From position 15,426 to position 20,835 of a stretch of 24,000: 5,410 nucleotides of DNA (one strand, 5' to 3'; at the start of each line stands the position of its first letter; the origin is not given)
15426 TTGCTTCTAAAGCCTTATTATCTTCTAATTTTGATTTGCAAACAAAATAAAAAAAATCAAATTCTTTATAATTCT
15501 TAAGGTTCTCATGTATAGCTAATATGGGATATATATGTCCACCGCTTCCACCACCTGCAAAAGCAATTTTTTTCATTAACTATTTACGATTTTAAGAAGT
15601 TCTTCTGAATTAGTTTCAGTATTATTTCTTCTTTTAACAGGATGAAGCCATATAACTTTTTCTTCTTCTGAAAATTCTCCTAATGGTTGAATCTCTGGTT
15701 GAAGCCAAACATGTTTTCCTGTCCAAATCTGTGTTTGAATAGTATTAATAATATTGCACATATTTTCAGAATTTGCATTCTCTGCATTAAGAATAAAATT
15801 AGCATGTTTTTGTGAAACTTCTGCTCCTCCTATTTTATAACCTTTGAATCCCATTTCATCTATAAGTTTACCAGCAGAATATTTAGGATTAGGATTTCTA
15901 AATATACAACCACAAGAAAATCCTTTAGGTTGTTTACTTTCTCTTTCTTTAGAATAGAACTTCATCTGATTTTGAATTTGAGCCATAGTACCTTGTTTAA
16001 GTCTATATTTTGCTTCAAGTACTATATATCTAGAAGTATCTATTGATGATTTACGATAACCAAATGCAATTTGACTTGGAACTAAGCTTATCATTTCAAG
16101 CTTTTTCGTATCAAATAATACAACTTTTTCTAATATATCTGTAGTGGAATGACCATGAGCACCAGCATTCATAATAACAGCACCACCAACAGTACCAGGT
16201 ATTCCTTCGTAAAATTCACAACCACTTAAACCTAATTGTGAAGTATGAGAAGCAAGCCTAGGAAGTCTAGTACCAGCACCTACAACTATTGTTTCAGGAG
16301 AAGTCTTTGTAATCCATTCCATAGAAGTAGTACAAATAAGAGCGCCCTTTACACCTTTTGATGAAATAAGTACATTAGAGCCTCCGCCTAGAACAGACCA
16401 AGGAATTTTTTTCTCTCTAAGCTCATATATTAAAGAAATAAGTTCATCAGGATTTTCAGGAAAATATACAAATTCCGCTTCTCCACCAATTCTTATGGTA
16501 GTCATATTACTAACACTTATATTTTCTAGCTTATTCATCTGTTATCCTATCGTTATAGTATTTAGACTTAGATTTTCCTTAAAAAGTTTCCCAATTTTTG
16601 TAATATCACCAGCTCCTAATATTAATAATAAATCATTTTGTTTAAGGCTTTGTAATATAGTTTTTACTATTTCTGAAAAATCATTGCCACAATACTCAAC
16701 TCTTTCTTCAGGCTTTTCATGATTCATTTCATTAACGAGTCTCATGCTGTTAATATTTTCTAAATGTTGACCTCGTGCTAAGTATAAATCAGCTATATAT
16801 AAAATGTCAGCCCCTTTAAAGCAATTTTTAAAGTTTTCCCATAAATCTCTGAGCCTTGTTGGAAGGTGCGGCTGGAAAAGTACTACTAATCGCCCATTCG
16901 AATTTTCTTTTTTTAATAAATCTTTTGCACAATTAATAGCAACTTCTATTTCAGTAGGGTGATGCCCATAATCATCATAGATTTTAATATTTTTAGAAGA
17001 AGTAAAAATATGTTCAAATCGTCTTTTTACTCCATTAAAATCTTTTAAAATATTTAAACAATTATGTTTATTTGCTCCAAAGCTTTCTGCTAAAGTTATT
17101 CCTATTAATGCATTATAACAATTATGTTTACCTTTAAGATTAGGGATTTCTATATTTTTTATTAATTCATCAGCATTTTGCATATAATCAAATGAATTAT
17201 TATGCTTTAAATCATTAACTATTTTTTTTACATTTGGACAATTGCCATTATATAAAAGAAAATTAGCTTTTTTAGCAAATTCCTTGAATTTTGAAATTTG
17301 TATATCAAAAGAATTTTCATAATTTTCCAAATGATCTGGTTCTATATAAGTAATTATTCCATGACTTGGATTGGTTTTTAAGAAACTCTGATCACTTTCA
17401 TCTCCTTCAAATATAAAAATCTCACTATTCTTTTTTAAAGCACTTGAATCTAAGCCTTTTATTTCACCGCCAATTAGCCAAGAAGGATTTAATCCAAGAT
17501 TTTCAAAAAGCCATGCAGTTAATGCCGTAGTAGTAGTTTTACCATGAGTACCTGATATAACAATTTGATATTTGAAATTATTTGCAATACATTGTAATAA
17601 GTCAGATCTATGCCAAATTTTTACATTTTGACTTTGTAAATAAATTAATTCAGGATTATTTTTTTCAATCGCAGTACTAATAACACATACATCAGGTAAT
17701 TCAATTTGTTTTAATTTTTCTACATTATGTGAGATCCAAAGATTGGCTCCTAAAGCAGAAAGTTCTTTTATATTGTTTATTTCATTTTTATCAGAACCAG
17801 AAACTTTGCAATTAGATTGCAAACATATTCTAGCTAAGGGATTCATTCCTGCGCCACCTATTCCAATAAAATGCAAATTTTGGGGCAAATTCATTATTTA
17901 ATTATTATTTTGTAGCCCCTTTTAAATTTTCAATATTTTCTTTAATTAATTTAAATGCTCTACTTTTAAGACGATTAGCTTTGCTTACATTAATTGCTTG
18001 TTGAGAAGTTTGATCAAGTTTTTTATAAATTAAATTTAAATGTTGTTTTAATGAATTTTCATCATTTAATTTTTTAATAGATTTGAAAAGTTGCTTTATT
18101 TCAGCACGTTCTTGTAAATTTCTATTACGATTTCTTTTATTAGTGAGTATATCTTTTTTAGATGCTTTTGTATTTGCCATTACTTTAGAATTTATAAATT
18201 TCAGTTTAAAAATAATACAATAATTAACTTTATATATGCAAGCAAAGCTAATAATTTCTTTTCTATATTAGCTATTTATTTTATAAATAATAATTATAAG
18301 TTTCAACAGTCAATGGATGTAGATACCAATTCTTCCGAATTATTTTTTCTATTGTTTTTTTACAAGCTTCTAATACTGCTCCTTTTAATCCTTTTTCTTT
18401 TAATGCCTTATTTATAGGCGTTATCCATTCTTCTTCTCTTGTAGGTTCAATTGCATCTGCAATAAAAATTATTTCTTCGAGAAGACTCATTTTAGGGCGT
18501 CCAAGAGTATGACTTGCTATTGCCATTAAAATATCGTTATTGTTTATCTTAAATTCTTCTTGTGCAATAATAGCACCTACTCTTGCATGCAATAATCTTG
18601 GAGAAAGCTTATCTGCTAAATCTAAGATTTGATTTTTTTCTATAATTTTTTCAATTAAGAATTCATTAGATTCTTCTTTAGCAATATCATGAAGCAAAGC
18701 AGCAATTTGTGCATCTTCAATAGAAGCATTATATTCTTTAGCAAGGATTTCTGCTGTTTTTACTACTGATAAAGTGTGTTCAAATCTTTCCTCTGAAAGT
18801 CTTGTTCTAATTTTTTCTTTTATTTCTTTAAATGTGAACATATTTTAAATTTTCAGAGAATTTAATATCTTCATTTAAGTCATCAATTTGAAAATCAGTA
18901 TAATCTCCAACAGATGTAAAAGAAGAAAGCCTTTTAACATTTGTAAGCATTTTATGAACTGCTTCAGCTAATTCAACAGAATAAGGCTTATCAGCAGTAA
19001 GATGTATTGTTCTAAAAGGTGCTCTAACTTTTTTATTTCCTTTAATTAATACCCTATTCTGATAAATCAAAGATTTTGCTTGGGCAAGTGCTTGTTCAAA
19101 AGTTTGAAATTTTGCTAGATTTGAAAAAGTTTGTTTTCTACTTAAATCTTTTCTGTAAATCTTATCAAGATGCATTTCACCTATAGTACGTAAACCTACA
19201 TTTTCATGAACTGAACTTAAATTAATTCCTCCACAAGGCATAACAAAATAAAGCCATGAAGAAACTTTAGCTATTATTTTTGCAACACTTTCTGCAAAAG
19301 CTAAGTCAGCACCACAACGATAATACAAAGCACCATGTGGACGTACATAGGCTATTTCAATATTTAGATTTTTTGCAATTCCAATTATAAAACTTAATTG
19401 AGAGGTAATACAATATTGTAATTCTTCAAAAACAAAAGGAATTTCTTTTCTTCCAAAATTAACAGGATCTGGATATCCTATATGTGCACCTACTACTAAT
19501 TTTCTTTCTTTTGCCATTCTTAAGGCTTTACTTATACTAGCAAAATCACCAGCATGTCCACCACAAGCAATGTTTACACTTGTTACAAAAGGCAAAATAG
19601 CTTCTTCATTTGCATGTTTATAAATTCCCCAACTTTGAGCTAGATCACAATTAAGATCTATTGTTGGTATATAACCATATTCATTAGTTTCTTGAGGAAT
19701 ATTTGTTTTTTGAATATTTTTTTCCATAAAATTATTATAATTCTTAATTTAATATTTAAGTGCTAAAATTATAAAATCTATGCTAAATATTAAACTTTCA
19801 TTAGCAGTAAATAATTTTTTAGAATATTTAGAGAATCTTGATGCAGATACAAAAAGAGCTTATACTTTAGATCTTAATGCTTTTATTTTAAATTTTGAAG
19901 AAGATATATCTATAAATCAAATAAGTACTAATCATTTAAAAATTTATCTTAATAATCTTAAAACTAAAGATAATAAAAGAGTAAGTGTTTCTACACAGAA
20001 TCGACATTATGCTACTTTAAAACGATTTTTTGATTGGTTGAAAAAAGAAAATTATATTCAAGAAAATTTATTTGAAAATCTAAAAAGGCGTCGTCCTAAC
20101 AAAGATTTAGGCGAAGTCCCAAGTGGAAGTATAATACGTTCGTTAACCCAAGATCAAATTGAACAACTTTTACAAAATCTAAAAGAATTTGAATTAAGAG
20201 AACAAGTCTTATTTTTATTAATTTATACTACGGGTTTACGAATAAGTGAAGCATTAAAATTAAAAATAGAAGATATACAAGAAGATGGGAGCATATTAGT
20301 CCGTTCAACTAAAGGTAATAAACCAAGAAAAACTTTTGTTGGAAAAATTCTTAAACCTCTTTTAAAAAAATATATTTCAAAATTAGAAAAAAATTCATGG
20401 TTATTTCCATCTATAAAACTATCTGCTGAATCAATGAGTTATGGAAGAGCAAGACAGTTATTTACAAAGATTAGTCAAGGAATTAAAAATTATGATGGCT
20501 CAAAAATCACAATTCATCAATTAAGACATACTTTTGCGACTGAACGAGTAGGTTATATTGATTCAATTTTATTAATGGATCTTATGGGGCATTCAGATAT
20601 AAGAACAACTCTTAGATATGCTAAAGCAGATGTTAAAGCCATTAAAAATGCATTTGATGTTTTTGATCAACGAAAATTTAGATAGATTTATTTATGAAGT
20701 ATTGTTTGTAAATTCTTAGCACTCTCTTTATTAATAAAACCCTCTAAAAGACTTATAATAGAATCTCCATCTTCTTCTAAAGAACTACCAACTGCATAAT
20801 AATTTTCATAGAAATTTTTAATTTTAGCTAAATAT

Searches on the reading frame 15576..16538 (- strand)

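Call 7: search_protein_families(library=pfam, proteins=[window:15576-16538:-], max_evalue=0.001)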
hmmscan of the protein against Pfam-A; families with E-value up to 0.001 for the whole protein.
window:15576-16538:- (320 aa): 2 families
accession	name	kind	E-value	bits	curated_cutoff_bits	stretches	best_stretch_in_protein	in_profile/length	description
PF02873.21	MurB_C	-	1.1e-29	103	27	1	187-284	1-97/99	UDP-N-acetylenolpyruvoylglucosamine reductase, C-terminal domain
PF01565.28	FAD_binding_4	-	1.2e-19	70.8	26.4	1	22-139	2-126/139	FAD binding domain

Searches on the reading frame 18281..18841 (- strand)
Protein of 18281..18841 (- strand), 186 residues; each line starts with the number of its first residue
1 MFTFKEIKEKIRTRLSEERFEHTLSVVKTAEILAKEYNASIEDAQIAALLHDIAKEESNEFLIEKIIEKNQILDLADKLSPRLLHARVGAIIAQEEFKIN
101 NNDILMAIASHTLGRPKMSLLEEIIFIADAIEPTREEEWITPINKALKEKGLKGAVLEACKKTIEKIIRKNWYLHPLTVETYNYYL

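Call 7: search_protein_families(library=pfam, proteins=[window:18281-18841:-], max_evalue=0.001)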
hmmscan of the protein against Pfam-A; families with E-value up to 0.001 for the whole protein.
window:18281-18841:- (186 aa): 1 family
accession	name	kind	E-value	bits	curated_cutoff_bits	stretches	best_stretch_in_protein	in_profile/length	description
PF01966.28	HD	-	2.4e-17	63.7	22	1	19-132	1-114/116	HD domain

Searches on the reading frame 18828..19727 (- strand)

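Call 7: search_protein_families(library=pfam, proteins=[window:18828-19727:-], max_evalue=0.001)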
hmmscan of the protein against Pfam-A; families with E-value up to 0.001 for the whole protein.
window:18828-19727:- (299 aa): 1 family
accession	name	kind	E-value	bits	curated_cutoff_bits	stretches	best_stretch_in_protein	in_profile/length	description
PF03746.21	LamB_YcsF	-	2e-56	191.8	22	1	23-261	1-238/239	LamB/YcsF family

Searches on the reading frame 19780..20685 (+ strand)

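Call 7: search_protein_families(library=pfam, proteins=[window:19780-20685:+], max_evalue=0.001)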
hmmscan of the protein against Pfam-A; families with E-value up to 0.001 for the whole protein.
window:19780-20685:+ (301 aa): 3 families
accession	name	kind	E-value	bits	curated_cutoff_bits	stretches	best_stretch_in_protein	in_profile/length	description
PF00589.27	Phage_integrase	-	1.3e-29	103.6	27.1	1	121-284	2-169/172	Phage integrase family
PF02899.23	Phage_int_SAM_1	-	1.4e-12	48.2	22.3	1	11-91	2-83/83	Phage integrase, N-terminal SAM-like domain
PF13495.12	Phage_int_SAM_4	-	1.8e-08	35.1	27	1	18-92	12-83/85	Phage integrase, N-terminal SAM-like domain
